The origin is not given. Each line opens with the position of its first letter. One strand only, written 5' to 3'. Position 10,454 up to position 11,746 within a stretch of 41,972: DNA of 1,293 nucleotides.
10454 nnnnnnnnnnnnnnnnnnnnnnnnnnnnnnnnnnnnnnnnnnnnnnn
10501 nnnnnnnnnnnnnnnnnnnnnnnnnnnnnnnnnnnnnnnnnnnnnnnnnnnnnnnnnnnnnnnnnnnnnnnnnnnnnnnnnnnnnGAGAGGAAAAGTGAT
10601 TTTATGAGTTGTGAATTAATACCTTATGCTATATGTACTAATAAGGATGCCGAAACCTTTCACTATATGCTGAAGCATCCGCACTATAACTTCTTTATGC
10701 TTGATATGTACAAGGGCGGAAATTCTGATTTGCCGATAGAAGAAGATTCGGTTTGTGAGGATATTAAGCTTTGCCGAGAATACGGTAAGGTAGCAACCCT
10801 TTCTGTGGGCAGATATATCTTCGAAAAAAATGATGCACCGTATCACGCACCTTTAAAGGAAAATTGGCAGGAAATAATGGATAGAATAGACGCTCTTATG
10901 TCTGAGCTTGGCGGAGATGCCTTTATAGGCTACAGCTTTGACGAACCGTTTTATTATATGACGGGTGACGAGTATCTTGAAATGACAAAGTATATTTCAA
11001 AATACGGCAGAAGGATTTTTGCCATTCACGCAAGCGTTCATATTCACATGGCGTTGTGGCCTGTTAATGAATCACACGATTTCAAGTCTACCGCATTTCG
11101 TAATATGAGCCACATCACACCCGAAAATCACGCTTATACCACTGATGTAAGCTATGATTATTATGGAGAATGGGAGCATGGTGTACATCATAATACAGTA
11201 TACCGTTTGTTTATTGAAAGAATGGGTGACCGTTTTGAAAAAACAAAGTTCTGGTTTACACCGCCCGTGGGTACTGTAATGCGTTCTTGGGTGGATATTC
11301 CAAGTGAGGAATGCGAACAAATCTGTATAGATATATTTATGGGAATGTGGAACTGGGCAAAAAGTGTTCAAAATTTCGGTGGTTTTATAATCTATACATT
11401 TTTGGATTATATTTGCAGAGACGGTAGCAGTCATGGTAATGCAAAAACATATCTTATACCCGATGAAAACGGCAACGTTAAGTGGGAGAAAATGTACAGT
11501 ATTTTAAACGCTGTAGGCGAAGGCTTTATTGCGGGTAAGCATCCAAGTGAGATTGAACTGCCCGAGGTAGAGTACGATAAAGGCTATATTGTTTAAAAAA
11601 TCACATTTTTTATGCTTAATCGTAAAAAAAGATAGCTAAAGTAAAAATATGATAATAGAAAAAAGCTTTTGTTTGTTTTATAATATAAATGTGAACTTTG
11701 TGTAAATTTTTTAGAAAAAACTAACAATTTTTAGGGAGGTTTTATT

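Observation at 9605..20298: Unassigned ~300-aa domain present four times in cytoplasmic, dockerin-borne and membrane-anchored forms: candidate new glycan-active enzyme family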

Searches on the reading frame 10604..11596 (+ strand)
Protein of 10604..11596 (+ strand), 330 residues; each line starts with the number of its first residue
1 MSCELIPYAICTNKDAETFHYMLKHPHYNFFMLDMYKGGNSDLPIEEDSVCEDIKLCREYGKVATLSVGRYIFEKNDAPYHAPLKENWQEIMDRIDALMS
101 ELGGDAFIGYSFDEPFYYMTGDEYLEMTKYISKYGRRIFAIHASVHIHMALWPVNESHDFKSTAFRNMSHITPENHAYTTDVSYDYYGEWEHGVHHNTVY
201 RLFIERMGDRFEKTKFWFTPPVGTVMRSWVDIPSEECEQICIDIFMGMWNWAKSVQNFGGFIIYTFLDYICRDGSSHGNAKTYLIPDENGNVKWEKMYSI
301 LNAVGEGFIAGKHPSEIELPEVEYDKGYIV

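Call 3: search_protein_families(library=pfam, proteins=[window:10604-11596:+], max_evalue=1)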
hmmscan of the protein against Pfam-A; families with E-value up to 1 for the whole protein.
window:10604-11596:+ (330 aa): 1 family
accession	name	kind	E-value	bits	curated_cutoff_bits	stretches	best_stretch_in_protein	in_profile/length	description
PF11444.14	DUF2895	-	0.21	11.5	22.6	0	138-178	62-102/198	Protein of unknown function (DUF2895)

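Call 4: search_protein_families(library=ncbifam, proteins=[window:10604-11596:+], max_evalue=1)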
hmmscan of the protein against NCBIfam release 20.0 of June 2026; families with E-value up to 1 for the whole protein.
window:10604-11596:+ (330 aa): 0 families

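Call 10: find_homologous_proteins(query=window:10604-11596:+, max_evalue=0.001)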
Query window:10604-11596:+ (330 aa): 20 proteins with E <= 0.001 among 234 candidates.
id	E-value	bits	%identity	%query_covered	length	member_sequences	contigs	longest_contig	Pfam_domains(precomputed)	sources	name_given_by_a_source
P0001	4.7e-207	705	88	100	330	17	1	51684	-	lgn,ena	-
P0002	6.5e-151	520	67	100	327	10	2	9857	-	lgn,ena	-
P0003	1.1e-145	503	64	100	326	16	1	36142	-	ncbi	-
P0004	1.2e-145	503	64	100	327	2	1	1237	-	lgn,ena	-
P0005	2.0e-143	496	64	100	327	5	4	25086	-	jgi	-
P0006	2.5e-143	495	63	100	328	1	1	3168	-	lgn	-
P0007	4.8e-143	495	63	100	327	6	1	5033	-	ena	-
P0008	5.2e-142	491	62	100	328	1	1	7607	-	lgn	-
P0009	8.9e-129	448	58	100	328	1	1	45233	-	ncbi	-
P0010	1.2e-127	444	57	100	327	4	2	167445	-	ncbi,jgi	-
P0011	2.9e-127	443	58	100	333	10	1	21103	-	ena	-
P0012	4.6e-123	429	71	76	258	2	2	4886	-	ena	-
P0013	1.6e-120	420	54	100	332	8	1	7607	-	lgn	-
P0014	4.8e-119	416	55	99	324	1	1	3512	-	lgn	-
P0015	6.6e-116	405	52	100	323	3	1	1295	-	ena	-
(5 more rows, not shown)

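Call 17: search_protein_families(library=pfam, alignment_id=A3, max_evalue=1)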
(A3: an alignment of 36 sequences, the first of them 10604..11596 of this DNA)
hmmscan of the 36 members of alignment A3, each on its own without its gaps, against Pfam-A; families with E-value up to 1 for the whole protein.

A. member 1, window:10604-11596:+ (330 aa): 1 family
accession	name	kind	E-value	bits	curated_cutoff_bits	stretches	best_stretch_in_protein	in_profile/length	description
PF11444.14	DUF2895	-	0.21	11.5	22.6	0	138-178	62-102/198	Protein of unknown function (DUF2895)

B. families by the number of members that match (of 36 scanned): 32 families (the first 25 are shown)
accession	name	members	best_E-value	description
PF13620.12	CarboxypepD_reg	14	9.7e-08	Carboxypeptidase regulatory-like domain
PF13715.12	CarbopepD_reg_2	14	4.2e-06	CarboxypepD_reg-like domain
PF17802.7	SpaA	12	7.1e-05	Prealbumin-like fold domain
PF23193.1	NOMO_3rd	4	0.02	NOMO third transthyretin-like domain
PF20187.3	DUF6550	3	0.076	Family of unknown function (DUF6550)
PF15976.11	CooC_C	2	0.0017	CS1-pili formation C-terminal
PF14221.11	DUF4330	2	0.0043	Domain of unknown function (DUF4330)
PF17210.9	SdrD_B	2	0.014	SdrD B-like domain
PF14686.12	fn3_3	2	0.093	Polysaccharide lyase family 4, domain II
PF22091.2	DUF6941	2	0.14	Family of unknown function (DUF6941)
PF11444.14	DUF2895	2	0.21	Protein of unknown function (DUF2895)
PF02369.22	Big_1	1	0.004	Bacterial Ig-like domain (group 1)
PF09766.14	FmiP_Thoc5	1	0.0058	Fms-interacting protein/Thoc5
PF09430.16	EMC7_beta-sandw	1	0.038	ER membrane protein complex subunit 7, beta-sandwich domain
PF07495.19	Y_Y_Y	1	0.062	Y_Y_Y domain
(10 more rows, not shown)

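Call 19: find_encoding_contigs(protein=P0010, flank=10000, max_places=3)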
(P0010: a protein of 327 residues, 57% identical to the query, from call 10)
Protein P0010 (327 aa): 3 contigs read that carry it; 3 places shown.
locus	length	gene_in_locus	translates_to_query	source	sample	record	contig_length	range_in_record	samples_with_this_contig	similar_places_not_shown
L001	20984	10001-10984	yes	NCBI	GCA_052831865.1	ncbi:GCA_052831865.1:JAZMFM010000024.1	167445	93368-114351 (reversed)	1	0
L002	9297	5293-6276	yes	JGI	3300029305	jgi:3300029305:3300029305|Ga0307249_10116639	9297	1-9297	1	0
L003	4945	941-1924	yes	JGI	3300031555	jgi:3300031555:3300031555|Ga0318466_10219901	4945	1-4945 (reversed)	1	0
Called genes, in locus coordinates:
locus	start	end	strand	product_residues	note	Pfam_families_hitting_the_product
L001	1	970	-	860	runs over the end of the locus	PF18952:DUF5696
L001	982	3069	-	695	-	PF01436:NHL (faint), PF04893:Yip1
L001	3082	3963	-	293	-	PF00528:BPD_transp_1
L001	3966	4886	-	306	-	PF00528:BPD_transp_1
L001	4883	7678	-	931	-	PF25275:Golvesin_C (faint), PF01547:SBP_bac_1, PF13416:SBP_bac_8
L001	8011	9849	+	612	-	PF00150:Cellulase (weak)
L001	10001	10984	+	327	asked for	-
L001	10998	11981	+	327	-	-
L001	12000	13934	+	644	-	-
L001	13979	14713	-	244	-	PF02633:Creatininase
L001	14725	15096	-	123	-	PF07100:ASRT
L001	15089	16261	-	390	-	PF01321:Creatinase_N, PF00557:Peptidase_M24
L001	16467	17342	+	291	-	PF12833:HTH_18, PF00165:HTH_AraC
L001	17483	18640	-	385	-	PF00480:ROK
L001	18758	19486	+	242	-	PF13353:Fer4_12, PF04055:Radical_SAM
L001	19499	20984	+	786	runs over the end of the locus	PF02901:PFL-like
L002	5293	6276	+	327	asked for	-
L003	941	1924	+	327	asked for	-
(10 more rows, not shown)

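Call 20: list_cluster_members(proteins=[P0003, P0009, P0010, P0024, P0025, P0042, P0046])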
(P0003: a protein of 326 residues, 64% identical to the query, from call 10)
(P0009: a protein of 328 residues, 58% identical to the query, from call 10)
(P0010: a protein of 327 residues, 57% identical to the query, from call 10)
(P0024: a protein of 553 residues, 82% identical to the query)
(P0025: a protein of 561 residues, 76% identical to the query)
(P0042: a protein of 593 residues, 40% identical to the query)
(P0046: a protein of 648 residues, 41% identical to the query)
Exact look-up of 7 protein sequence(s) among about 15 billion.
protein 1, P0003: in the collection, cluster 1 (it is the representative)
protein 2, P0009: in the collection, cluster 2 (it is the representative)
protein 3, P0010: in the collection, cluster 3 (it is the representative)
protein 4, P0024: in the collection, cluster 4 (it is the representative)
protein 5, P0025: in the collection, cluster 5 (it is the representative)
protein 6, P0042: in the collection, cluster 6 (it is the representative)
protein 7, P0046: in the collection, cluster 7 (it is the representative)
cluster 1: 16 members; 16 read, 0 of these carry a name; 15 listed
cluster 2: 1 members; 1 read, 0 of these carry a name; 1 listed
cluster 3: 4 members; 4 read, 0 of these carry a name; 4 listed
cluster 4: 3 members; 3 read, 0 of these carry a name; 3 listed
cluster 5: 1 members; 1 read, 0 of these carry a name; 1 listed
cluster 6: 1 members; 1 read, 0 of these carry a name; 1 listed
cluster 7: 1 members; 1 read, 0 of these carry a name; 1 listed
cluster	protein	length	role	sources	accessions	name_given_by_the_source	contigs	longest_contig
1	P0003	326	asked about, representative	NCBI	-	-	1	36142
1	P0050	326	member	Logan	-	-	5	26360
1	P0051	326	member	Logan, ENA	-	-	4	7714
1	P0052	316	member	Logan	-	-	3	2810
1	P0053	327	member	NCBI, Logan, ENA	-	-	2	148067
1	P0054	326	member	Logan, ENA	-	-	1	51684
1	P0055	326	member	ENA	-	-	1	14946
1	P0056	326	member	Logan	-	-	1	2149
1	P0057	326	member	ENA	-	-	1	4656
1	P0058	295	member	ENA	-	-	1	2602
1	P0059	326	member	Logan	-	-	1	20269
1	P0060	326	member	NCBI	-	-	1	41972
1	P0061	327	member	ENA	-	-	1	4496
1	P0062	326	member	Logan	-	-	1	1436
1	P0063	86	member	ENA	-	-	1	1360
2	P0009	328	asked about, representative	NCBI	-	-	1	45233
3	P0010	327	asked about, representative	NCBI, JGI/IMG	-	-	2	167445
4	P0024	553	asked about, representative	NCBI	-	-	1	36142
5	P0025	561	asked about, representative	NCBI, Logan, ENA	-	-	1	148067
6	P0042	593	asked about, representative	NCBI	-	-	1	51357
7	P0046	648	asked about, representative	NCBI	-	-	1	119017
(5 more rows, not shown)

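Call 21: predict_structure(alignment_id=A3)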
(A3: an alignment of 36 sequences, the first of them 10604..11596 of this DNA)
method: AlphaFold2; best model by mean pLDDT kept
length: 330 residues; sequences in the alignment: 36
mean_pLDDT: 92.7   pTM: 0.91
mean pLDDT of the five models: 92.7, 91.3, 90.4, 87.3, 87.2
residues with pLDDT >= 90: 250; 70-90: 71; 50-70: 8; < 50: 1
segments of 3 or more residues with pLDDT < 50: none
pLDDT, mean of each block of 10 residues (from residue 1): 90 96 96 90 91 98 95 78 91 98 98 92 97 98 91 78 86 98 91 90 96 97 89 95 96 96 94 87 95 98 97 97 81
secondary structure, 60 per line:
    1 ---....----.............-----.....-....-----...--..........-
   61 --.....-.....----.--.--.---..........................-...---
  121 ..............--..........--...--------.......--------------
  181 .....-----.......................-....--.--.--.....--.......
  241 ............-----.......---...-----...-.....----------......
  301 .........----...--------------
elements in order: E4-7 H12-24 E30-34 H36-39 H50-59 E63-67 H69-72 H88-106 E107-113 H121-134 E137-143 H160-166 E181-185 H191-213 E215-218 H227-231 H234-252 E258-264 E268-270 E276-278 H280-284 H295-309

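Call 23: fold_search(model_id=the predicted structure, library=pdb)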
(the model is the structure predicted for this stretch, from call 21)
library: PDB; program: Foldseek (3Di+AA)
matches with E <= 10: 1486; with E <= 0.001: 52
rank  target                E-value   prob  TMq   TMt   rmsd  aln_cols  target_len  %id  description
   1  5yli_A                4.3e-06  1.00  0.49  0.52   7.2       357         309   11  Complex structure of GH113 beta-1,4-mannanase (released 2018-06-20)
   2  7dv7_B                7.6e-06  1.00  0.48  0.48   8.6       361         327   13  Structure of a novel beta-mannanase BaMan113A from Bacillus sp. N16-5. (released 2021-06-02)
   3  4fmv                  1.2e-05  1.00  0.47  0.42   8.3       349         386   12  Crystal Structure Analysis of a GH30 Endoxylanase from Clostridium papyrosolvens C71 (released 2013-06-19)
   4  7dw8_A                1.4e-05  1.00  0.48  0.48   8.5       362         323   11  Structure of a novel beta-mannanase BaMan113A with mannobiose, N236Y mutation. (released 2021-06-02)
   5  6pal_B                1.8e-05  1.00  0.46  0.39   7.1       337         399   11  Bacteroides uniformis endo-laminarinase BuGH158 from the beta(1,3)-glucan utilization locus (released 2020-04-01)
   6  6cxs_B                2.3e-05  1.00  0.47  0.28   6.7       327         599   13  Crystal Structure of Clostridium perfringens beta-glucuronidase bound with a novel, potent inhibitor 4-(8-(piperazin-1 (released 2019-04-17)
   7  3a4w_A                4.9e-05  1.00  0.50  0.54   5.4       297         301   11  Crystal structures of catalytic site mutants of active domain 2 of thermostable chitinase from Pyrococcus furiosus com (released 2010-06-09)
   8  3obe_B                5.5e-05  1.00  0.38  0.41   8.6       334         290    9  Crystal structure of a sugar phosphate isomerase/epimerase (BDI_3400) from Parabacteroides distasonis ATCC 8503 at 1.7 (released 2010-09-01)
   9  6ziv_HHH              6.1e-05  1.00  0.42  0.36   8.6       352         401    8  Crystal structure of a Beta-glucosidase from Alicyclobacillus acidiphilus (released 2020-07-29)
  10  3obe_A                7.7e-05  1.00  0.39  0.43   8.8       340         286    9  Crystal structure of a sugar phosphate isomerase/epimerase (BDI_3400) from Parabacteroides distasonis ATCC 8503 at 1.7 (released 2010-09-01)
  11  6ziv_AAA              9.2e-05  1.00  0.44  0.36   8.3       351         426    7  Crystal structure of a Beta-glucosidase from Alicyclobacillus acidiphilus (released 2020-07-29)
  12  4lyr                  1.3e-04  1.00  0.40  0.33  12.1       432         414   11  Glycoside Hydrolase Family 5 Mannosidase from Rhizomucor miehei, E301A mutant (released 2014-08-06)
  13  9gkh_B                1.4e-04  1.00  0.41  0.49   7.5       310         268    9  KvPepIH62A mutant,F420-dependent oxidoreductase (released 2025-06-11)
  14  3a4x_A                2.0e-04  1.00  0.47  0.51   6.0       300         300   11  Crystal structures of catalytic site mutants of active domain 2 of thermostable chitinase from Pyrococcus furiosus com (released 2010-06-09)
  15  6z1m_C                2.0e-04  1.00  0.45  0.38   7.5       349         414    9  Structure of an Ancestral glycosidase (family 1) bound to heme (released 2020-07-22)
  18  6kpm                  2.5e-04  1.00  0.43  0.47   7.8       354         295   13  Crystal Structure of endo-beta-N-acetylglucosaminidase from Cordyceps militaris in complex with L-fucose (released 2019-10-02)
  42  1odz_A                7.0e-04  1.00  0.52  0.46   7.7       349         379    9  Expansion of the glycosynthase repertoire to produce defined manno-oligosaccharides (released 2003-07-10)
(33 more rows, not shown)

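Call 25: find_related_loci(query=A3, collection=genome_contigs, flank=10000)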
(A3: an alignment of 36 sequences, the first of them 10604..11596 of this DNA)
Query A3 (330 aa) in genome_contigs; peptide patterns used: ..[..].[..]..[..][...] (x = any residue, [..] = any of these).
5 stretches matched a pattern; 4 encode a relative of the query (tblastn E <= 1e-3); 3 distinct loci.
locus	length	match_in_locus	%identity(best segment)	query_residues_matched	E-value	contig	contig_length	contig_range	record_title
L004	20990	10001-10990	93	1-330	0e+0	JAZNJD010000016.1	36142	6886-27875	MAG: Acutalibacteraceae bacterium isolate T1900044681_TS20190147.MAGScoT_cleanbin_000007 SGB_1690_k141_1094619, whole ge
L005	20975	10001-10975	65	2-330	7e-149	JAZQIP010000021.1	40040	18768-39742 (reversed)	MAG: Acutalibacteraceae bacterium isolate T1900044623_TS20190089.MAGScoT_cleanbin_000035 SGB_916_k141_210148, whole geno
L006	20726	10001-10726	26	8-265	3e-19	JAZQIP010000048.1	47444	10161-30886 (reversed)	MAG: Acutalibacteraceae bacterium isolate T1900044623_TS20190089.MAGScoT_cleanbin_000035 SGB_916_k141_76919, whole genom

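Call 30: search_protein_representatives(alignment_id=A3)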
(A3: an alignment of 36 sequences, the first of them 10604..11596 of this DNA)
Query: 36 sequences, 541 profile positions. Proteins with E-value up to 0.001 (for the whole library): 1649; up to 1e-10: 232; up to 1e-30: 32. The best 150 are listed.
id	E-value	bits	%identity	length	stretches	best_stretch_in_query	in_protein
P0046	7.3e-221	750.7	-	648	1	1-534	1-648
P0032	6.0e-220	747.7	-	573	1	1-538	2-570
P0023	1.2e-214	730.2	-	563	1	2-535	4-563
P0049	2.9e-208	709.1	-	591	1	2-540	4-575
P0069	1.2e-191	654.2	-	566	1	1-535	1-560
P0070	5.4e-190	648.8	-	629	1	1-534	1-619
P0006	5.0e-119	414.6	-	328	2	178-432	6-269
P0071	3.1e-97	342.6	-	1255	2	93-513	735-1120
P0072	3.8e-71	256.5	-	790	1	156-491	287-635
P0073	1.8e-65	237.8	-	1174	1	166-511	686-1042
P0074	1.4e-60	221.7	-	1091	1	128-513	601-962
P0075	6.3e-60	219.5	-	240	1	271-525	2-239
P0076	1.5e-58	215.0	-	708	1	165-511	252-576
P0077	1.0e-54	202.3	-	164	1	247-376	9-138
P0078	4.1e-54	200.3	-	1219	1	164-436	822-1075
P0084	1.1e-43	165.9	-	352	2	150-426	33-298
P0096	2.9e-30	121.6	-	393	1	174-460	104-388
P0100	1.6e-28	115.8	-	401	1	178-429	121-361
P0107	3.8e-26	108.0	-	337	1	177-432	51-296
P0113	3.4e-24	101.6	-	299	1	177-432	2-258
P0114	3.5e-24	101.5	-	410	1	175-432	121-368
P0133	6.7e-20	87.4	-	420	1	177-432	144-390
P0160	3.4e-17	78.5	-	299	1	171-428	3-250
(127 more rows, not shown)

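Call 31: fold_search(model_id=the predicted structure, library=viral)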
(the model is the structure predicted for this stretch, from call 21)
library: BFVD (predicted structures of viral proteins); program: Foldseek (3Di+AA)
matches with E <= 10: 728; with E <= 0.001: 6
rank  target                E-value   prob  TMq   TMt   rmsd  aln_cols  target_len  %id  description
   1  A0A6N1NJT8            1.1e-05  1.00  0.50  0.43   6.5       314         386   11  Uncharacterized protein [Tupanvirus deep ocean]
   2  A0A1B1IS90            4.8e-05  1.00  0.44  0.47   7.6       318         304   10  (no name in the UniProt tables at hand)
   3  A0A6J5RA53            2.6e-04  1.00  0.47  0.41   7.0       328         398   11  Glycoside hydrolase, family 5 [uncultured Caudovirales phage]
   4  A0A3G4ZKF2            3.8e-04  1.00  0.49  0.49   6.2       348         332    8  Uncharacterized protein [Terrestrivirus sp.]
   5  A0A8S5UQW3            7.7e-04  1.00  0.41  0.16  10.0       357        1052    9  Spherulation-specific family 4 [Siphoviridae sp. ct89S11]
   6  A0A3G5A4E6            8.2e-04  0.69  0.22  0.23  13.4       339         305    7  Leucine-rich repeat protein [Homavirus sp.]
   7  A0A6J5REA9            1.5e-03  1.00  0.44  0.38   7.1       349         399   13  Uncharacterized protein [uncultured Caudovirales phage]
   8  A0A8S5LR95            1.8e-03  0.99  0.43  0.33   8.0       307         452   11  Uncharacterized protein [Myoviridae sp. ctSGr1]
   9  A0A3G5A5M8            2.1e-03  1.00  0.46  0.36   6.8       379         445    9  GH18 domain-containing protein [Hyperionvirus sp.]
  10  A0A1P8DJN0            2.3e-03  0.99  0.39  0.22   8.9       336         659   11  (no name in the UniProt tables at hand)
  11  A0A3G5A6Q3            2.5e-03  0.99  0.43  0.44   7.7       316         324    9  Glycoside hydrolase [Hyperionvirus sp.]
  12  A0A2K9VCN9            2.8e-03  0.99  0.49  0.31   7.5       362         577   10  Glycosyl hydrolase [Lactobacillus phage Bacchae]
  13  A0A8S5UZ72            2.8e-03  0.99  0.43  0.23   8.6       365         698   10  Spherulation-specific family 4 [Siphoviridae sp. ctPNJ4]
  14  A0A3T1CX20            2.8e-03  0.96  0.40  0.31   9.7       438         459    8  Beta-galactosidase [Acanthamoeba castellanii medusavirus J1]
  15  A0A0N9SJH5            2.9e-03  0.96  0.40  0.19   8.5       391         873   11  Glycoside hydrolase family 5 domain-containing protein [Pseudomonas phage POR1]
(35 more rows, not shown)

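Call 33: search_protein_families(library=pfam, alignment_id=A4, max_evalue=0.01)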
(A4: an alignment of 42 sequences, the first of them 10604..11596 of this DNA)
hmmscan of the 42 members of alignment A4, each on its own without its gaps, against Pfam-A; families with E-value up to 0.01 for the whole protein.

A. member 1, window:10604-11596:+ (330 aa): 0 families

B. families by the number of members that match (of 42 scanned): 11 families
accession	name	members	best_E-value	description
PF02368.24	Big_2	1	3.8e-16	Bacterial Ig-like domain (group 2)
PF06452.16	CBM9_1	1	4.7e-16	Carbohydrate family 9 binding domain-like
PF14200.12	RicinB_lectin_2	1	2e-08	Ricin-type beta-trefoil lectin domain-like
PF01456.22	Mucin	1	0.00062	Mucin-like glycoprotein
PF10428.14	SOG2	1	0.00094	RAM signalling pathway protein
PF09918.14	DUF2148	1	0.0015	Uncharacterized protein containing a ferredoxin domain (DUF2148)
PF21827.1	New_glue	1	0.0024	New glue protein family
PF16889.11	Hepar_II_III_N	1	0.0027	Heparinase II/III N-terminus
PF20069.4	DUF6465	1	0.0069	Family of unknown function (DUF6465)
PF09912.14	DUF2141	1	0.0077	Uncharacterized protein conserved in bacteria (DUF2141)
PF11946.13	DUF3463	1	0.0079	Domain of unknown function (DUF3463)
